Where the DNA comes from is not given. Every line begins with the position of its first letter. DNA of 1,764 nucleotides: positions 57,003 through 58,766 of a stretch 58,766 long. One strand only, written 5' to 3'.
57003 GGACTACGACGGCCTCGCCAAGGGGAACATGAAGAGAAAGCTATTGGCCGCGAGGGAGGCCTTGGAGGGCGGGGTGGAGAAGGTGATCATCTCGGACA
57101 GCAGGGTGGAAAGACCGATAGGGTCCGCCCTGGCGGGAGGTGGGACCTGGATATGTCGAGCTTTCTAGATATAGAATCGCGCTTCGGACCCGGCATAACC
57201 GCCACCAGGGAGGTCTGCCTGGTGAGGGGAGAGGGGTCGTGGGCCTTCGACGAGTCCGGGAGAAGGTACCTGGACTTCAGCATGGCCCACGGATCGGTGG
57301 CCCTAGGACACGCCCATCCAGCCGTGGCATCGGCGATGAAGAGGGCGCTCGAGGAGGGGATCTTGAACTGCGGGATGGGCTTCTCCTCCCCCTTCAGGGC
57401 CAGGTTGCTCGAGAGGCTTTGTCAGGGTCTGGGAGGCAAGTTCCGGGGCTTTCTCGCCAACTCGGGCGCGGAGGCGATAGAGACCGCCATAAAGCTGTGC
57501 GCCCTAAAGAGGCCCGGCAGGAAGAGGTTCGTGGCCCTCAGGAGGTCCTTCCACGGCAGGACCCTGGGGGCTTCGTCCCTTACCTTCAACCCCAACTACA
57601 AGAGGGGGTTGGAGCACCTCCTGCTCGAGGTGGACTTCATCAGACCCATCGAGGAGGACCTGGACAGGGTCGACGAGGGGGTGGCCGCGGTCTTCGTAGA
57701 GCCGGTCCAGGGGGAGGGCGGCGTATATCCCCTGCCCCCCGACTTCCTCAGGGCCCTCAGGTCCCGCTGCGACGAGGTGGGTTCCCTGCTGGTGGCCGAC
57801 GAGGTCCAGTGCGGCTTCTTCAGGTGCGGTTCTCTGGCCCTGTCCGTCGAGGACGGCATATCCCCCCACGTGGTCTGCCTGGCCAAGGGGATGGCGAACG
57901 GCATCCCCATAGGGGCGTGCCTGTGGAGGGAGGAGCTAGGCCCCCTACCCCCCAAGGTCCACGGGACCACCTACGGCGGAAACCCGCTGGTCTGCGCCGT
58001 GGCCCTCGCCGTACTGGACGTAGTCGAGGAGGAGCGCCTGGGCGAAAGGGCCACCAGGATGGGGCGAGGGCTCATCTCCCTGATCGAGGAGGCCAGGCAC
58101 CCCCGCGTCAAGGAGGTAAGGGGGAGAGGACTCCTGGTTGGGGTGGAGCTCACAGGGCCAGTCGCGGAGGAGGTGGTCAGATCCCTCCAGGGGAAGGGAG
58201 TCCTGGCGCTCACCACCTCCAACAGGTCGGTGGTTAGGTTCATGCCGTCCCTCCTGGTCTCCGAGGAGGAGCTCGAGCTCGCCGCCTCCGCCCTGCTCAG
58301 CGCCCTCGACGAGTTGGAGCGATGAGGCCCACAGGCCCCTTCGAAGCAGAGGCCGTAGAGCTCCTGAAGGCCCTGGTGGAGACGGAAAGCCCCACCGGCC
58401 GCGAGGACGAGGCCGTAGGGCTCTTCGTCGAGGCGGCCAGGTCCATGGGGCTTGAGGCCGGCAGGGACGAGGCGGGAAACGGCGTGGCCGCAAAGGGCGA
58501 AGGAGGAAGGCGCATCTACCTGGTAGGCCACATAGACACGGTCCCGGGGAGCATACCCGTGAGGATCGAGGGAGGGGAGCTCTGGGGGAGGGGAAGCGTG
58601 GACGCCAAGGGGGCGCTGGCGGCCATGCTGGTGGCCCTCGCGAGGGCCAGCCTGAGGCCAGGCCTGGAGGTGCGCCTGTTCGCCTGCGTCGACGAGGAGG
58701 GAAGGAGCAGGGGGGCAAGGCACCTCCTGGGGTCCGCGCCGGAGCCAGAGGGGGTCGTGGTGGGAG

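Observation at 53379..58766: Atypical amino-group-carrier operon: lysW, pseudo-lysX, citrate-synthase-fold gene, lysYZJK (best candidate for an undescribed system)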

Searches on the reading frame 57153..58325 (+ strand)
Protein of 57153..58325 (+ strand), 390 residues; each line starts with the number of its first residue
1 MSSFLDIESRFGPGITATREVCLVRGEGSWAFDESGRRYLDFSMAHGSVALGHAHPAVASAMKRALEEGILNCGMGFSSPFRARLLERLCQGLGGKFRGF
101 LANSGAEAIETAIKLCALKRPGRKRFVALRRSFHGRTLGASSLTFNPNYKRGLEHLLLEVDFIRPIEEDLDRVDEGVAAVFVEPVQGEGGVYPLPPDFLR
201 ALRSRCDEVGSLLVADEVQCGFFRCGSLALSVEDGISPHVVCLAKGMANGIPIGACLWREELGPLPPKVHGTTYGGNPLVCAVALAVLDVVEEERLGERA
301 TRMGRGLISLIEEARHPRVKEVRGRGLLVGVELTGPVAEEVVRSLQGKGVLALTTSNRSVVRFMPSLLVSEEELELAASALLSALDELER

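Call 3: search_protein_families(library=pfam, proteins=[window:57153-58325:+], max_evalue=0.01)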
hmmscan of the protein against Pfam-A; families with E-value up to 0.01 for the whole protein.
window:57153-58325:+ (390 aa): 1 family
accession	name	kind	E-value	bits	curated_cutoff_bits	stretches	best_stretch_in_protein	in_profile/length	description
PF00202.27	Aminotran_3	-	3.9e-88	296.3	30.5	1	21-384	11-402/403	Aminotransferase class-III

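Call 6: search_protein_families(library=ncbifam, proteins=[window:57153-58325:+], max_evalue=0.1)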
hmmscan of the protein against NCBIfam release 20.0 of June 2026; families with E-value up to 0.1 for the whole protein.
window:57153-58325:+ (390 aa): 69 families (the best 25 are shown)
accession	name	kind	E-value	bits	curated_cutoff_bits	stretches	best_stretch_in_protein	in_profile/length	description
NF002874.0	PRK03244.1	equivalog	4.1e-96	322.2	457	1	18-388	24-395/399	acetylornithine transaminase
TIGR00707.1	argD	subfamily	4.9e-96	321.8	410.05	1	18-385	8-380/381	acetylornithine/succinylornithine family transaminase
NF002325.0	PRK01278.1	subfamily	7.6e-84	281.6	372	1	19-388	13-389/395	acetylornithine transaminase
NF042418.1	LysJ_Th_th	equivalog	1.6e-82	277.4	700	1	3-380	2-380/386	[LysW]-aminoadipate semialdehyde transaminase LysJ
NF045491.1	LysJ_Sulfobales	equivalog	1.2e-79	268.1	700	1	17-387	8-379/386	[LysW]-aminoadipate semialdehyde/glutamate semialdehyde transaminase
NF004426.0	PRK05769.1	equivalog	1.4e-78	264.7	552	2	175-387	220-439/441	acetyl ornithine aminotransferase family protein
NF002797.0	PRK02936.1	equivalog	8.5e-78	261.7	496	1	19-386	11-378/385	acetylornithine transaminase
NF005993.0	PRK08117.1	subfamily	5.4e-73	246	574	2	174-388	205-430/433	aspartate aminotransferase family protein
TIGR03246.1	arg_catab_astC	subfamily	3.3e-69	233.7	609.95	1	19-384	17-392/397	acetylornithine/succinylornithine family transaminase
NF003468.0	PRK05093.1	subfamily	3.3e-69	233.5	522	1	18-387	22-401/405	acetylornithine/succinyldiaminopimelate transaminase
NF053554.1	prodigi_MAP_PigE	equivalog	2.1e-67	228.2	850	1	23-388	404-779/837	prodigiosin MAP biosynthesis aminotransferase PigE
NF003087.0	PRK04013.1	equivalog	3.2e-67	227.2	528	1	21-386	8-359/364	acetylornithine/acetyl-lysine aminotransferase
NF003145.0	PRK04073.1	equivalog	1.3e-66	224.8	656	1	20-380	23-390/396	ornithine--oxo-acid transaminase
NF009047.0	PRK12381.1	subfamily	1.4e-66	225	630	1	19-387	21-399/406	bifunctional succinylornithine transaminase/acetylornithine transaminase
TIGR01885.1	Orn_aminotrans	equivalog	1.8e-66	224.6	378.4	1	6-383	6-399/402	ornithine--oxo-acid transaminase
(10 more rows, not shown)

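Call 14: find_encoding_contigs(protein=window:57153-58325:+, flank=10000, max_places=6)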
Protein window:57153-58325:+ (390 aa): 11 contigs read that carry it; 6 places shown.
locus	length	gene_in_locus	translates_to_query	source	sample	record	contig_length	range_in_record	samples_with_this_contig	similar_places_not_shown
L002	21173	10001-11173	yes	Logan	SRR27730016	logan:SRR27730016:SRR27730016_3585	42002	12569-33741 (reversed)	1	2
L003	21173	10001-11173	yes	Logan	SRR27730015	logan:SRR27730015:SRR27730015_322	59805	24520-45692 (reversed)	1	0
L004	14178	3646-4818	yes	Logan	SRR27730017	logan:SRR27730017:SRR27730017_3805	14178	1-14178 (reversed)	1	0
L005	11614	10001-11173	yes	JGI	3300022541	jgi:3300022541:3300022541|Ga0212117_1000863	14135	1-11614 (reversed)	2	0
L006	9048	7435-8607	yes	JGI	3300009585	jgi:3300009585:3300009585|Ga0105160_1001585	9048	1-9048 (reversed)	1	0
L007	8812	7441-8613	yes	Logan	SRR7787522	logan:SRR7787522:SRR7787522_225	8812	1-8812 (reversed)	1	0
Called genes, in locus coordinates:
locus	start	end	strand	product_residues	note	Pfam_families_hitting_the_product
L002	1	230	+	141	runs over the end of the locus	PF02082:Rrf2, PF13545:HTH_Crp_2 (weak)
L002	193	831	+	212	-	PF00037:Fer4 (weak), PF12837:Fer4_6, PF13237:Fer4_10, PF14697:Fer4_21 (faint), PF12838:Fer4_7 (weak), PF13187:Fer4_9 (weak), PF27217:AF_0155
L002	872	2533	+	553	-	PF03063:Prismane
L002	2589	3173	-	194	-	PF02518:HATPase_c, PF13589:HATPase_c_3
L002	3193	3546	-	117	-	PF07085:DRTGG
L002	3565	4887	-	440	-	PF02906:Fe_hyd_lg_C, PF04060:FeS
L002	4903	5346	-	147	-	PF13581:HATPase_c_2 (weak), PF02518:HATPase_c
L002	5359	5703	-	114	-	-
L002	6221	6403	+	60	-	PF21344:Zn_ribbon_LysW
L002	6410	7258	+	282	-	-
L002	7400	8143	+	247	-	PF00285:Citrate_synt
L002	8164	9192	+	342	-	PF01118:Semialdhyde_dh, PF22698:Semialdhyde_dhC_1, PF02774:Semialdhyde_dhC (weak)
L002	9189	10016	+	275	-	PF00696:AA_kinase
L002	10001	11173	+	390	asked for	PF00202:Aminotran_3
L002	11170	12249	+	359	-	PF01546:Peptidase_M20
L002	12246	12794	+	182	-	PF01966:HD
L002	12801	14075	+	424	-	PF00330:Aconitase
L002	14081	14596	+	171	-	PF00694:Aconitase_C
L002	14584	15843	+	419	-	PF00330:Aconitase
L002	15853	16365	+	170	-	PF00694:Aconitase_C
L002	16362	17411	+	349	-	PF00180:Iso_dh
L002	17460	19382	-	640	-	PF00009:GTP_EFTU, PF03144:GTP_EFTU_D2, PF25461:Beta-barrel_SelB, PF09106:WHD_2nd_SelB, PF09107:WHD_3rd_SelB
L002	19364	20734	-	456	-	PF12390:Se-cys_synth_N (weak), PF03841:SelA, PF01041:DegT_DnrJ_EryC1 (weak)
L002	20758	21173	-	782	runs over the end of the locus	PF00488:MutS_V, PF20297:MSSS (faint), PF01713:Smr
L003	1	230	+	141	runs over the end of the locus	PF02082:Rrf2, PF13545:HTH_Crp_2 (weak)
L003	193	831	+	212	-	PF00037:Fer4 (weak), PF12837:Fer4_6, PF13237:Fer4_10, PF14697:Fer4_21 (faint), PF12838:Fer4_7 (weak), PF13187:Fer4_9 (weak), PF27217:AF_0155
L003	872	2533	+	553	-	PF03063:Prismane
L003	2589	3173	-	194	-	PF02518:HATPase_c, PF13589:HATPase_c_3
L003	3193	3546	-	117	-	PF07085:DRTGG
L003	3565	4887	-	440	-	PF02906:Fe_hyd_lg_C, PF04060:FeS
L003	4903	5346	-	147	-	PF13581:HATPase_c_2 (weak), PF02518:HATPase_c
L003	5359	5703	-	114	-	-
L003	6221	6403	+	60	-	PF21344:Zn_ribbon_LysW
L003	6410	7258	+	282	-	-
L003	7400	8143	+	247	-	PF00285:Citrate_synt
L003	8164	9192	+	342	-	PF01118:Semialdhyde_dh, PF22698:Semialdhyde_dhC_1, PF02774:Semialdhyde_dhC (weak)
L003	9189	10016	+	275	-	PF00696:AA_kinase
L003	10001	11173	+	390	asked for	PF00202:Aminotran_3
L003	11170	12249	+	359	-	PF01546:Peptidase_M20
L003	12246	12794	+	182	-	PF01966:HD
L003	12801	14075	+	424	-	PF00330:Aconitase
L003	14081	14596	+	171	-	PF00694:Aconitase_C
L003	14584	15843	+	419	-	PF00330:Aconitase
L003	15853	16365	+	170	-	PF00694:Aconitase_C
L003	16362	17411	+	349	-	PF00180:Iso_dh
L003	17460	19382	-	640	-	PF00009:GTP_EFTU, PF03144:GTP_EFTU_D2, PF25461:Beta-barrel_SelB, PF09106:WHD_2nd_SelB, PF09107:WHD_3rd_SelB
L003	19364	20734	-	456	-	PF12390:Se-cys_synth_N (weak), PF03841:SelA, PF01041:DegT_DnrJ_EryC1 (weak)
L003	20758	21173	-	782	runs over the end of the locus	PF00488:MutS_V, PF20297:MSSS (faint), PF01713:Smr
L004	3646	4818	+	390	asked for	PF00202:Aminotran_3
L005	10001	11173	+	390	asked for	PF00202:Aminotran_3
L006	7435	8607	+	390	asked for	PF00202:Aminotran_3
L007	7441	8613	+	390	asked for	PF00202:Aminotran_3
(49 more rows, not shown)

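Call 37: search_protein_families(library=pfam, proteins=[L002:12246-12794:+], max_evalue=0.001)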
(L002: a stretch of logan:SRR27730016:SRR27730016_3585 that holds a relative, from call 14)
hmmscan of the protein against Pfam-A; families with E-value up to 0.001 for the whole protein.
L002:12246-12794:+ (182 aa): 1 family
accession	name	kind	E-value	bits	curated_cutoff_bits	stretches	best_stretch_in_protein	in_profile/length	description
PF01966.28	HD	-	3.5e-10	40.6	22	1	59-169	2-111/116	HD domain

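Call 47: search_protein_families(library=ncbifam, proteins=[L002:12246-12794:+, L002:12801-14075:+, L002:14081-14596:+, L002:14584-15843:+, L002:15853-16365:+, L002:16362-17411:+], max_evalue=0.00001)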
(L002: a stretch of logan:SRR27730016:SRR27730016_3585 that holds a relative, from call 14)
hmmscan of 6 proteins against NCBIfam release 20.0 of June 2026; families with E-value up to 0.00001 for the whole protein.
L002:12246-12794:+ (182 aa): 2 families
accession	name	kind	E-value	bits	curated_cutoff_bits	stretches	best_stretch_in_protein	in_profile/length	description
TIGR00277.1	HDIG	domain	1.1e-08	34.8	27.6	1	58-151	5-83/84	HDIG domain-containing metalloprotein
NF045665.1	NTPtran_DVU1551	equivalog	1.7e-06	27.3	315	1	57-120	217-276/359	DVU_1551 family NTP transferase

L002:12801-14075:+ (424 aa): 19 families
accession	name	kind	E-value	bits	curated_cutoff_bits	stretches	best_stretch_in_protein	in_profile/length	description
NF001614.1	PRK00402.1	subfamily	1e-120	403.3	385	1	3-419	1-415/415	aconitase/3-isopropylmalate dehydratase large subunit family protein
TIGR02086.1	IPMI_arch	subfamily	2.3e-118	395.5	410.15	1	3-419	1-410/411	3-isopropylmalate dehydratase/homoaconitate hydratase family large subunit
TIGR01343.1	hacA_fam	subfamily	2.7e-109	365.5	385.7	1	4-419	1-412/412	homoaconitate hydratase family protein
TIGR02083.1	LEU2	equivalog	4.3e-92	309.2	610.65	1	3-420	1-418/419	3-isopropylmalate dehydratase large subunit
NF040615.1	HacA_Meth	equivalog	5.1e-85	285.7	550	1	3-417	1-417/419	homoaconitase large subunit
NF005558.0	PRK07229.1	equivalog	4.7e-77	260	612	1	1-421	1-415/647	aconitate hydratase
NF009116.0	PRK12466.1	subfamily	4.8e-74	249.6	531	2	3-286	5-304/472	3-isopropylmalate dehydratase large subunit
TIGR01342.1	acon_putative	hypoth_equivalog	6.7e-66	222.8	719.15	1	7-421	4-412/655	putative aconitate hydratase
NF004016.0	PRK05478.1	subfamily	7.4e-62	209.4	510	2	4-286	5-302/468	3-isopropylmalate dehydratase large subunit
TIGR00170.1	leuC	equivalog_domain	3.9e-53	180.7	560.25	2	2-286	2-301/466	3-isopropylmalate dehydratase large subunit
TIGR00139.1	h_aconitase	equivalog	1.1e-51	176.1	529.9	1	10-421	14-457/709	homoaconitase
NF006690.0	PRK09238.1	equivalog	2.4e-33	115.1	782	2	247-421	646-817/852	bifunctional aconitate hydratase 2/2-methylisocitrate dehydratase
TIGR01340.1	aconitase_mito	equivalog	1.6e-30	106.2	825.35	1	80-415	117-472/745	aconitate hydratase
NF009520.0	PRK12881.1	subfamily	3.2e-26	91.3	905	1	108-289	199-389/893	aconitate hydratase AcnA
NF006757.0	PRK09277.1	subfamily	1.9e-24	85.4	686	1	109-290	200-390/888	aconitate hydratase AcnA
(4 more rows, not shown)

L002:14081-14596:+ (171 aa): 14 families
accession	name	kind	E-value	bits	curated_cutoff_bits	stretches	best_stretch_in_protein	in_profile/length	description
NF040625.1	HacB2_Meth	equivalog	5.5e-40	136.5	230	1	4-161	3-156/161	homoaconitase small subunit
TIGR02087.1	LEUD_arch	subfamily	5.1e-38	130.3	108.95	1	7-162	1-155/157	LeuD/DmdB family oxidoreductase small subunit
TIGR02084.1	leud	equivalog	6.7e-38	129.8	245.85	1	7-161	1-154/156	3-isopropylmalate dehydratase small subunit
NF040604.2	HacB_Meth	equivalog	1.3e-30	106.3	230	1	5-161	3-157/159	homoaconitase small subunit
NF010629.0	PRK14023.1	equivalog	5.4e-25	88.2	229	1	10-161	5-154/166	homoaconitate hydratase small subunit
NF002458.0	PRK01641.1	subfamily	1.6e-22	80.1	167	1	7-112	9-124/202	3-isopropylmalate dehydratase small subunit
TIGR00171.1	leuD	equivalog_domain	2.7e-17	63.2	116.25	1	57-112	71-126/188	3-isopropylmalate dehydratase small subunit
TIGR00139.1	h_aconitase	equivalog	4e-13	48.6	529.9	1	10-109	536-635/709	homoaconitase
NF005558.0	PRK07229.1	equivalog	8.1e-13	47.8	612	1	33-116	502-588/647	aconitate hydratase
TIGR01342.1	acon_putative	hypoth_equivalog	2e-11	42.8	719.15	1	53-110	525-582/655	putative aconitate hydratase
NF009520.0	PRK12881.1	subfamily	7.5e-10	37.2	905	1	53-114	760-821/893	aconitate hydratase AcnA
NF006757.0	PRK09277.1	subfamily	2.5e-09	35.4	686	1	53-115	755-817/888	aconitate hydratase AcnA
TIGR01341.1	aconitase_1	equivalog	1.6e-08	32.7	945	1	54-108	747-801/876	aconitate hydratase AcnA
TIGR01340.1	aconitase_mito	equivalog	6.4e-06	24.8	825.35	1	53-100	620-667/745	aconitate hydratase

L002:14584-15843:+ (419 aa): 19 families
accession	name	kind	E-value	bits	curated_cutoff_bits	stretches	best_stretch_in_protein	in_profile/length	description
NF001614.1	PRK00402.1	subfamily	3.1e-153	510.4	385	1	4-415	1-415/415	aconitase/3-isopropylmalate dehydratase large subunit family protein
TIGR02086.1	IPMI_arch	subfamily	2.6e-152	507.3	410.15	1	4-415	1-410/411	3-isopropylmalate dehydratase/homoaconitate hydratase family large subunit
TIGR01343.1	hacA_fam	subfamily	5.8e-146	486.3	385.7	1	5-415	1-412/412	homoaconitate hydratase family protein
TIGR02083.1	LEU2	equivalog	3.8e-131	437.9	610.65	1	4-415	1-417/419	3-isopropylmalate dehydratase large subunit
NF040615.1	HacA_Meth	equivalog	1.8e-125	418.9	550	1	4-412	1-416/419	homoaconitase large subunit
NF005558.0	PRK07229.1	equivalog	3.8e-90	303.3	612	1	3-417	2-415/647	aconitate hydratase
NF009116.0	PRK12466.1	subfamily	5.2e-83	279.2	531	2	3-286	4-305/472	3-isopropylmalate dehydratase large subunit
NF004016.0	PRK05478.1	subfamily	1.5e-75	254.5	510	2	5-286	5-303/468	3-isopropylmalate dehydratase large subunit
TIGR01342.1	acon_putative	hypoth_equivalog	2.9e-75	253.8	719.15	1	6-416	2-411/655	putative aconitate hydratase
TIGR00139.1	h_aconitase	equivalog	1.1e-70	238.9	529.9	2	16-242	19-243/709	homoaconitase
TIGR00170.1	leuC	equivalog_domain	3e-63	214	560.25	2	3-286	2-302/466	3-isopropylmalate dehydratase large subunit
NF006690.0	PRK09238.1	equivalog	2e-39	135.2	782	2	249-411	649-811/852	bifunctional aconitate hydratase 2/2-methylisocitrate dehydratase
TIGR01340.1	aconitase_mito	equivalog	1.3e-38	132.8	825.35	1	86-410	118-471/745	aconitate hydratase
NF008503.0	PRK11413.1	equivalog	3.1e-33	114.7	641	2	101-286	128-313/753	hydratase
TIGR00117.1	acnB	equivalog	2.1e-24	85.4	1287.2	1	250-411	649-809/844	bifunctional aconitate hydratase 2/2-methylisocitrate dehydratase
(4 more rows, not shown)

L002:15853-16365:+ (170 aa): 14 families
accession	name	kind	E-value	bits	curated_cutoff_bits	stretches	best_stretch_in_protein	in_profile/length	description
TIGR02087.1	LEUD_arch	subfamily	1e-54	184.5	108.95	1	8-164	1-156/157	LeuD/DmdB family oxidoreductase small subunit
TIGR02084.1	leud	equivalog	9.2e-50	168.3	245.85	1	8-163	1-155/156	3-isopropylmalate dehydratase small subunit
NF040625.1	HacB2_Meth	equivalog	3.8e-49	166.3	230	1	5-161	3-156/161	homoaconitase small subunit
NF040604.2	HacB_Meth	equivalog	4.8e-43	146.8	230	1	6-163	3-158/159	homoaconitase small subunit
NF010629.0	PRK14023.1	equivalog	2.1e-38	131.8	229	1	13-164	7-156/166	homoaconitate hydratase small subunit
TIGR00139.1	h_aconitase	equivalog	8.6e-23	80.6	529.9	1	12-105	537-631/709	homoaconitase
NF002458.0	PRK01641.1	subfamily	1.6e-21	76.9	167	1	12-110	14-122/202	3-isopropylmalate dehydratase small subunit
NF005558.0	PRK07229.1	equivalog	1e-16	60.7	612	1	12-124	477-595/647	aconitate hydratase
TIGR01342.1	acon_putative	hypoth_equivalog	2.8e-16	58.9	719.15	1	6-125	469-599/655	putative aconitate hydratase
TIGR00171.1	leuD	equivalog_domain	1.2e-14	54.6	116.25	1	48-110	63-124/188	3-isopropylmalate dehydratase small subunit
NF006757.0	PRK09277.1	subfamily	3.5e-09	34.9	686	1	53-110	755-812/888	aconitate hydratase AcnA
NF009520.0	PRK12881.1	subfamily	7.1e-09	33.9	905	1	53-110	760-817/893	aconitate hydratase AcnA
TIGR01341.1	aconitase_1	equivalog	7.2e-09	33.9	945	1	54-127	747-822/876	aconitate hydratase AcnA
TIGR01340.1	aconitase_mito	equivalog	1.5e-06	26.9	825.35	1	38-115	606-682/745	aconitate hydratase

L002:16362-17411:+ (349 aa): 16 families
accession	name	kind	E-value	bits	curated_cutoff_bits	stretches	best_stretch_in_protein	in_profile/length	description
TIGR02088.1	LEU3_arch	subfamily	6.1e-91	305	409.8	1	4-344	1-322/324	isopropylmalate/isohomocitrate dehydrogenases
NF040626.1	AksF2_Meth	equivalog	2.9e-88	296.3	540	1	1-348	1-329/333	homoisocitrate dehydrogenase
NF006529.0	PRK08997.1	equivalog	2.5e-77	260.1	510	1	2-349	4-335/335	isocitrate dehydrogenase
NF040619.1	AksF_Meth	equivalog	9.2e-75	251.8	500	1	2-331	2-331/343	homoisocitrate dehydrogenase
NF006673.0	PRK09222.1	equivalog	3.1e-74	250.7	509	1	3-349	6-341/482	NADP-dependent isocitrate dehydrogenase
TIGR00175.1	mito_nad_idh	equivalog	9.5e-67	225.5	432.4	1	2-349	4-334/334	isocitrate dehydrogenase (NAD(+))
NF002898.0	PRK03437.1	equivalog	7.9e-63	212.8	393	1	4-325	7-328/347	3-isopropylmalate dehydrogenase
TIGR02924.1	ICDH_alpha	equivalog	1.3e-60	205.9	561.35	1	8-349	7-337/473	isocitrate dehydrogenase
TIGR00183.1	prok_nadp_idh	equivalog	1.7e-57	195.2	567.3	2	4-219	29-259/417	isocitrate dehydrogenase (NADP(+))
NF005036.0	PRK06451.1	equivalog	6.3e-53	180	484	2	4-208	26-242/412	NADP-dependent isocitrate dehydrogenase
NF005425.0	PRK07006.1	equivalog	2.3e-52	178.1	490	2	4-208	29-250/416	NADP-dependent isocitrate dehydrogenase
NF040855.1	iso_homocit_dh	equivalog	1.2e-50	172.7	680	1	1-331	1-303/345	isocitrate--homoisocitrate dehydrogenase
TIGR02089.1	TTC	equivalog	4.2e-49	167.3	470.4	1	4-348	6-351/352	tartrate dehydrogenase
TIGR00169.1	leuB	equivalog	4.5e-48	164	353.2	1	4-343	2-347/349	3-isopropylmalate dehydrogenase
NF005610.0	PRK07362.1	equivalog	3.6e-44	151.2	585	2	4-226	31-275/474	NADP-dependent isocitrate dehydrogenase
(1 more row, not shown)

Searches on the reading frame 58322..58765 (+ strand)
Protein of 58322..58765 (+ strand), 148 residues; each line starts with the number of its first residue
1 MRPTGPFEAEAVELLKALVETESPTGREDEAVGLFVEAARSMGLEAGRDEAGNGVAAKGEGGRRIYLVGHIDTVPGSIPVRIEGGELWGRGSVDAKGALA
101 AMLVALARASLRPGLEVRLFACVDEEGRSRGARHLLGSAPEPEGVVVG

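Call 3: search_protein_families(library=pfam, proteins=[window:58322-58765:+], max_evalue=0.01)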
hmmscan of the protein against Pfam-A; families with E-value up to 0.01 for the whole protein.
window:58322-58765:+ (148 aa): 2 families
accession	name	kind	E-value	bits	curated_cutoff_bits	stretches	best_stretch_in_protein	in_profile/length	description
PF01546.33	Peptidase_M20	-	1.9e-13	51.2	24.6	1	67-138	2-82/206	Peptidase family M20/M25/M40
PF04389.22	Peptidase_M28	-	0.0037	17.5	21.3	1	62-137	12-78/193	Peptidase family M28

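Call 6: search_protein_families(library=ncbifam, proteins=[window:58322-58765:+], max_evalue=0.1)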
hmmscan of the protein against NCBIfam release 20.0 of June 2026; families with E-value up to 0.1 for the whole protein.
window:58322-58765:+ (148 aa): 48 families (the best 25 are shown)
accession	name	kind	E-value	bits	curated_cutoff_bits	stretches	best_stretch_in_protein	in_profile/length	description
NF003367.0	PRK04443.1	equivalog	1.1e-43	149.9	363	1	8-148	6-142/349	[LysW]-lysine hydrolase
TIGR01902.1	dapE-lys-deAc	subfamily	1.7e-35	122.9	163.1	1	13-148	1-138/340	N-acetyl-ornithine/N-acetyl-lysine deacetylase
NF001747.0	PRK00466.1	equivalog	1.1e-26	93.4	288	1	9-148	10-145/346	N-acetyl-lysine deacetylase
NF006402.0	PRK08651.1-5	equivalog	4.1e-16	58.9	369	1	11-137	5-141/369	succinyl-diaminopimelate desuccinylase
TIGR01900.1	dapE-gram_pos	equivalog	6.5e-16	58.2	304.2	1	9-127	3-125/351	succinyl-diaminopimelate desuccinylase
NF006404.0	PRK08652.1-2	equivalog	3.1e-15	55.9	348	1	11-133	3-122/332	acetylornithine deacetylase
NF009557.0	PRK13009.1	equivalog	2e-11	43.7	284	1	10-131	4-141/377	succinyl-diaminopimelate desuccinylase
TIGR01892.1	AcOrn-deacetyl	equivalog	3.7e-11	42.7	297.7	1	50-148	45-155/365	acetylornithine deacetylase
TIGR01910.1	DapE-ArgE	subfamily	5.1e-11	42.4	217.6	1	12-136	1-150/373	ArgE/DapE family deacylase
NF009555.0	PRK13004.1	equivalog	8e-10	38.1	321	1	8-126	14-145/399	YgeY family selenium metabolism-linked hydrolase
TIGR01246.1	dapE_proteo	equivalog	8.1e-09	34.9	361.8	1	12-129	2-134/370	succinyl-diaminopimelate desuccinylase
NF006365.0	PRK08588.1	subfamily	8.4e-09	35.2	289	1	9-136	7-150/383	succinyl-diaminopimelate desuccinylase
NF004788.0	PRK06133.1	subfamily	6.3e-08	31.9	349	1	10-136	45-188/417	glutamate carboxypeptidase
NF005306.0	PRK06837.1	subfamily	1.1e-07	31.1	376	1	57-132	92-179/427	ArgE/DapE family deacylase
NF006399.0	PRK08651.1-2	equivalog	1.2e-07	31.2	381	1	27-136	26-150/405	succinyl-diaminopimelate desuccinylase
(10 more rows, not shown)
